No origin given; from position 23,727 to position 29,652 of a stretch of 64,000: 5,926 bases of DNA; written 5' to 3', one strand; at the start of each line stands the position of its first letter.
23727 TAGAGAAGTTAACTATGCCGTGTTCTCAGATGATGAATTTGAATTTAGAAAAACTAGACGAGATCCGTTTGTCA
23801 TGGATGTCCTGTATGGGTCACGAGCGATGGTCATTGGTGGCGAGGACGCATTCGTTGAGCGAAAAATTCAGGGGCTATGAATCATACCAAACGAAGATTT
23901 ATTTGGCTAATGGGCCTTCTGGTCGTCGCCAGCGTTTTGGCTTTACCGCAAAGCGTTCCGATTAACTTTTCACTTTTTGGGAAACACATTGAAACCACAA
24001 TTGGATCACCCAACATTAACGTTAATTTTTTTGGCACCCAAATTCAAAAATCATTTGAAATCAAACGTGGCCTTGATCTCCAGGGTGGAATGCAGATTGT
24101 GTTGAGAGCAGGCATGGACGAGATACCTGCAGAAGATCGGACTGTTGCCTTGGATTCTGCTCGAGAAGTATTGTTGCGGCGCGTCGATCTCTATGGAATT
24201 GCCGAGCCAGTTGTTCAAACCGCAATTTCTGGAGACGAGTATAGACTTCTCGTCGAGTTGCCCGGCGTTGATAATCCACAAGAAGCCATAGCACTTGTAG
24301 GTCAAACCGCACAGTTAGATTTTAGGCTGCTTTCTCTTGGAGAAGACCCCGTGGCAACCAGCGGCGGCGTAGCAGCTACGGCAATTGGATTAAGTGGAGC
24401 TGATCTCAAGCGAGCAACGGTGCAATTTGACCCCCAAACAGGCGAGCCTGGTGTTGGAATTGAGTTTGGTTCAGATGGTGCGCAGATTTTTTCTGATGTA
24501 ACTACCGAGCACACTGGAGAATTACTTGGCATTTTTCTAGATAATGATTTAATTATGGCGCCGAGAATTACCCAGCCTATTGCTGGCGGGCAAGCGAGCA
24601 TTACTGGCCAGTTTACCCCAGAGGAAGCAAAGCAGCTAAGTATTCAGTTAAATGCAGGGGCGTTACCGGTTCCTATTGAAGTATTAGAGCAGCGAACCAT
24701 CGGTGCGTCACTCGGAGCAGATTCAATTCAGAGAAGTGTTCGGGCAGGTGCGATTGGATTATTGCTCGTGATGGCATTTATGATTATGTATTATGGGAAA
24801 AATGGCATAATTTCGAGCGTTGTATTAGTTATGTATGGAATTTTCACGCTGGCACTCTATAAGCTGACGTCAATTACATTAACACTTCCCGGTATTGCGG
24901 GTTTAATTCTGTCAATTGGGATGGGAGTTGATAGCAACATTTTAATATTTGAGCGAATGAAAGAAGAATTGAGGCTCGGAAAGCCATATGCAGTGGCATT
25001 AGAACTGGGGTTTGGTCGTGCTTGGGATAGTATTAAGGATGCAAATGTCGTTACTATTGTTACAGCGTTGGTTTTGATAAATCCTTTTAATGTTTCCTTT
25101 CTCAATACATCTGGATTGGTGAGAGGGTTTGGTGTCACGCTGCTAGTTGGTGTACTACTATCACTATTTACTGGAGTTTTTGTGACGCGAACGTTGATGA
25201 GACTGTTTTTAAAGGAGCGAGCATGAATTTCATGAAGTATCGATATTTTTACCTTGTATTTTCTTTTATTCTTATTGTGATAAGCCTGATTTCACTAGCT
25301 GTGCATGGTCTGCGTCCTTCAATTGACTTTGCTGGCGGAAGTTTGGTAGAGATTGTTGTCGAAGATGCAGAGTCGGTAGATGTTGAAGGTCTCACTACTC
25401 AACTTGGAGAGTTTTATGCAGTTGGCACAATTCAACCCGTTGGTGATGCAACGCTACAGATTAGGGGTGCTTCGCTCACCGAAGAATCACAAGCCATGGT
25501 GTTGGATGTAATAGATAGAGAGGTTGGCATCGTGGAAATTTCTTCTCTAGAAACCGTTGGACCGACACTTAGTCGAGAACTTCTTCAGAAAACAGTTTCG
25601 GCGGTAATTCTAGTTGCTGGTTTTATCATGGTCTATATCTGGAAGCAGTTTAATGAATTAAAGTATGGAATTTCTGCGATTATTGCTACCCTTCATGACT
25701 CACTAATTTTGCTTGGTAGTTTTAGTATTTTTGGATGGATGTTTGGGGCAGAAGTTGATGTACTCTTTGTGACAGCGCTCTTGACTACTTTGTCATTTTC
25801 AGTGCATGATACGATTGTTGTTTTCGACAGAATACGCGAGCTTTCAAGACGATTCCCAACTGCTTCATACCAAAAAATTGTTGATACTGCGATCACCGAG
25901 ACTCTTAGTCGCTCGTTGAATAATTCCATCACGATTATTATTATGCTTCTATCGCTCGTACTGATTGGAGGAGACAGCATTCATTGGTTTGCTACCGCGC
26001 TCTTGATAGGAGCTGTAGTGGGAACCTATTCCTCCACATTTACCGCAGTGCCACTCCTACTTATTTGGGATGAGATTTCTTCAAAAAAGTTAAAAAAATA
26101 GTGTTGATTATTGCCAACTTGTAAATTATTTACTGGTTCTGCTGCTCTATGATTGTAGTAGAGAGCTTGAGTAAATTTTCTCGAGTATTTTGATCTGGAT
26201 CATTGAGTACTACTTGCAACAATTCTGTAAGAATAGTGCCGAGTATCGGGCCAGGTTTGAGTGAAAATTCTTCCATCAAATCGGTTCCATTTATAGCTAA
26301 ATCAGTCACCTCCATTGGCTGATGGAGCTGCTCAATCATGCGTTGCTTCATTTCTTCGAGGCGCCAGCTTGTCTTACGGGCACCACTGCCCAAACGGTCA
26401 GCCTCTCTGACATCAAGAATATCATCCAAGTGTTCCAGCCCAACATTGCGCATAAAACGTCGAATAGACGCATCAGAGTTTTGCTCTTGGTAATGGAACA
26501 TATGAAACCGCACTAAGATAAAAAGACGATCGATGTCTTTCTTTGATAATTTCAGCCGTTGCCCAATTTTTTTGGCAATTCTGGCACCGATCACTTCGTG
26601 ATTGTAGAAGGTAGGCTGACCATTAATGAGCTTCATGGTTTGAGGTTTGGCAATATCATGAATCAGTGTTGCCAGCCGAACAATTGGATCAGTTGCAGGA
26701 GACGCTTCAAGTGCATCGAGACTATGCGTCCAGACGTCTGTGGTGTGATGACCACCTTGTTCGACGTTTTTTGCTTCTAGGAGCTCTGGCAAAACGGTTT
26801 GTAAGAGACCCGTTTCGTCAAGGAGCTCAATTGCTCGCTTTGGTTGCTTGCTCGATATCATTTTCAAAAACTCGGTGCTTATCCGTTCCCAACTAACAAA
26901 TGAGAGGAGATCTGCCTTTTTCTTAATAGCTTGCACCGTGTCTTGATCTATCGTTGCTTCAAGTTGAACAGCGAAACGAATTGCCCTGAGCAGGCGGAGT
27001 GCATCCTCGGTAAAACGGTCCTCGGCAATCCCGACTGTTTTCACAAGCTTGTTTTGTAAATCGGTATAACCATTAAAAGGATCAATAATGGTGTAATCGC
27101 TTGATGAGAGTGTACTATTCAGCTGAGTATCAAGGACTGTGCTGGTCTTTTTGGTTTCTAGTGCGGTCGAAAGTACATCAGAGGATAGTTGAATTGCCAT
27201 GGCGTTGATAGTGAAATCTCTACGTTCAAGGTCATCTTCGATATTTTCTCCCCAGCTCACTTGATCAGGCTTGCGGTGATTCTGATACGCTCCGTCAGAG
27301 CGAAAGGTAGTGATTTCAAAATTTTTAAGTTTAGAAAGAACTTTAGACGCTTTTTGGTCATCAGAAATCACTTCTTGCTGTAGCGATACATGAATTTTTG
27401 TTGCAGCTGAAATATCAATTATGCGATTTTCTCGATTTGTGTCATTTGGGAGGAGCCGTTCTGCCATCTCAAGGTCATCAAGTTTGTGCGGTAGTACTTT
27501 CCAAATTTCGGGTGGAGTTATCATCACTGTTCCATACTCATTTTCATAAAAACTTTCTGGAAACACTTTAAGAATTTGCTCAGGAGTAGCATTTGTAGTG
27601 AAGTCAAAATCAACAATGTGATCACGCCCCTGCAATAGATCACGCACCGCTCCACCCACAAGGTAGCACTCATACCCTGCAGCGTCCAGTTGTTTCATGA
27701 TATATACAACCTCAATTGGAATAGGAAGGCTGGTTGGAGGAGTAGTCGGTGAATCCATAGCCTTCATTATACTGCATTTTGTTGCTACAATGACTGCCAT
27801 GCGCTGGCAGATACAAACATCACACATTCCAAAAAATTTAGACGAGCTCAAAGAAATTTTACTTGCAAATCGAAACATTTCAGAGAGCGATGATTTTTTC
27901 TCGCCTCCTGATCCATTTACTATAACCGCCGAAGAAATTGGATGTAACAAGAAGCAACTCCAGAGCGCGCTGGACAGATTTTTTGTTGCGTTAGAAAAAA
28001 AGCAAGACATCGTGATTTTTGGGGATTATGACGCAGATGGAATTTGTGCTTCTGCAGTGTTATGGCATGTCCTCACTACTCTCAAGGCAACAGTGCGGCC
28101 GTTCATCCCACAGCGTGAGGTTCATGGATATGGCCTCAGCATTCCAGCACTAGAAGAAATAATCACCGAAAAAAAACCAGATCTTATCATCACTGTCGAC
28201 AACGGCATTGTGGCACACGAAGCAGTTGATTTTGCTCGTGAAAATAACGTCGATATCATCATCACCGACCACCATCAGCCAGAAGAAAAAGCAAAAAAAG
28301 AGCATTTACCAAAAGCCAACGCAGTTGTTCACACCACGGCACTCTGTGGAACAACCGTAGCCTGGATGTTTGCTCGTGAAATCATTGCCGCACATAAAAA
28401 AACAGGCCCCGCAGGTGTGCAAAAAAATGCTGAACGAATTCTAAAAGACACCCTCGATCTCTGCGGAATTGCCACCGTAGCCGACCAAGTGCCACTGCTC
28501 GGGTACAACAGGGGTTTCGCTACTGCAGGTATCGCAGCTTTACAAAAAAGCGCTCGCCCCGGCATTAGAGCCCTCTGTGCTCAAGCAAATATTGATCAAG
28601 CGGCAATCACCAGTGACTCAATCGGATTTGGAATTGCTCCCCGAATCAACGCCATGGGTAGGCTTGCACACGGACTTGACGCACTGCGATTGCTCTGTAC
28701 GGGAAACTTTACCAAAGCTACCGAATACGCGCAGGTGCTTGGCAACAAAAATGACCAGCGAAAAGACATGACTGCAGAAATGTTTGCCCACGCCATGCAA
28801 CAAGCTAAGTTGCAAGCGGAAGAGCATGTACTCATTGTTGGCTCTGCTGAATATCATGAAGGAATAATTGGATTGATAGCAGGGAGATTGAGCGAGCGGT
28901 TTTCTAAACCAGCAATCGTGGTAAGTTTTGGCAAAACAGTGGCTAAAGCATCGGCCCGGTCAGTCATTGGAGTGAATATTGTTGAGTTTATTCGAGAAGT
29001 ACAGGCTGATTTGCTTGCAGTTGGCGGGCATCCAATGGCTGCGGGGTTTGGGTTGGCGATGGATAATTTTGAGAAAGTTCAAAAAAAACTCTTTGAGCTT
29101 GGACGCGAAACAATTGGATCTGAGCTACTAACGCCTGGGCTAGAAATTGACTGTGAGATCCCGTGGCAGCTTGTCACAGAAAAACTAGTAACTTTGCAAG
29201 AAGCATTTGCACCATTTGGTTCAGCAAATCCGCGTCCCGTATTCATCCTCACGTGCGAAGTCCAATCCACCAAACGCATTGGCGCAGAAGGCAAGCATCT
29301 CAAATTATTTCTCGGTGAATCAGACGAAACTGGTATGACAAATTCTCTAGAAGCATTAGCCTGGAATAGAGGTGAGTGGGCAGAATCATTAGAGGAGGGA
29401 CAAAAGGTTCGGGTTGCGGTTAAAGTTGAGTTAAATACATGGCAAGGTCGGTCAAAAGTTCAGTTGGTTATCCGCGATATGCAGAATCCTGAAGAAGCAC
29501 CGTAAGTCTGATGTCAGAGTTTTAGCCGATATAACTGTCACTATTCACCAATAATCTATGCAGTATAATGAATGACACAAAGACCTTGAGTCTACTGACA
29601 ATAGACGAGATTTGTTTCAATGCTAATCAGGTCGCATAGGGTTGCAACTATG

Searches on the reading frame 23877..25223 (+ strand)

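Call 34: search_protein_families(library=pfam, proteins=[window:23877-25223:+], max_evalue=0.00001)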
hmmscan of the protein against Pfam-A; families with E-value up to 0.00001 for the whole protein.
window:23877-25223:+ (449 aa): 3 families
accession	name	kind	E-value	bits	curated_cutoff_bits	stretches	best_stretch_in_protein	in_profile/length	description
PF22599.2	SecDF_P1_head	-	1.3e-30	106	27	1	170-265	19-114/114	SecDF, P1 head subdomain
PF21760.3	SecD_1st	-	2.6e-17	62.5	27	1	93-152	2-58/60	Protein translocase subunit SecDF, P1 domain, N-terminal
PF02355.23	SecD_SecF_C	-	1.8e-13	50.8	20.5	1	267-444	13-186/189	Protein export membrane protein SecD/SecF, C-terminal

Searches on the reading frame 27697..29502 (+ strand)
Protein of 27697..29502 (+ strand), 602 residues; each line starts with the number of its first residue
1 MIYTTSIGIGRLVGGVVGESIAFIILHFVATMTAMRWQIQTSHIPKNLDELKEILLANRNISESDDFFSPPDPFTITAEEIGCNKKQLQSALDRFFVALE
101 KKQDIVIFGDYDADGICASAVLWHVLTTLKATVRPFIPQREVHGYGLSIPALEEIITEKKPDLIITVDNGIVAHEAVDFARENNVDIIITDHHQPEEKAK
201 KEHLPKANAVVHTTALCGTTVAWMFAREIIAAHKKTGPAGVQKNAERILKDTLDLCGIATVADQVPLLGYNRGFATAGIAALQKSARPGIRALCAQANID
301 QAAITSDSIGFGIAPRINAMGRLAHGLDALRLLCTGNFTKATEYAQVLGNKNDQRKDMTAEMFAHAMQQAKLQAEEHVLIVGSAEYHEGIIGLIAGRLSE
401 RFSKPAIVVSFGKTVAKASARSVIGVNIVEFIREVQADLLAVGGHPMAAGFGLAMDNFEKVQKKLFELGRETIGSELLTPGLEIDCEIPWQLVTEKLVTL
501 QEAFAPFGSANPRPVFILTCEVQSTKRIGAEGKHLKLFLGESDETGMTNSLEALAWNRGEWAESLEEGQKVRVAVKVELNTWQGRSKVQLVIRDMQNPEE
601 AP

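Call 34: search_protein_families(library=pfam, proteins=[window:27697-29502:+], max_evalue=0.00001)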
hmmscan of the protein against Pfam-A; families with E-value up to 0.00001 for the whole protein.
window:27697-29502:+ (602 aa): 3 families
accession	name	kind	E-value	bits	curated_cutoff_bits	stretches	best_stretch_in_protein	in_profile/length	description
PF17768.7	RecJ_OB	-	4e-27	94.8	27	1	484-594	1-107/107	RecJ OB domain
PF01368.27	DHH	-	9.7e-22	78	28.1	1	105-256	2-121/125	DHH family, N-terminal domain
PF02272.25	DHHA1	-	5.9e-14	52.8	25.9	1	379-466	5-97/102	DHHA1 domain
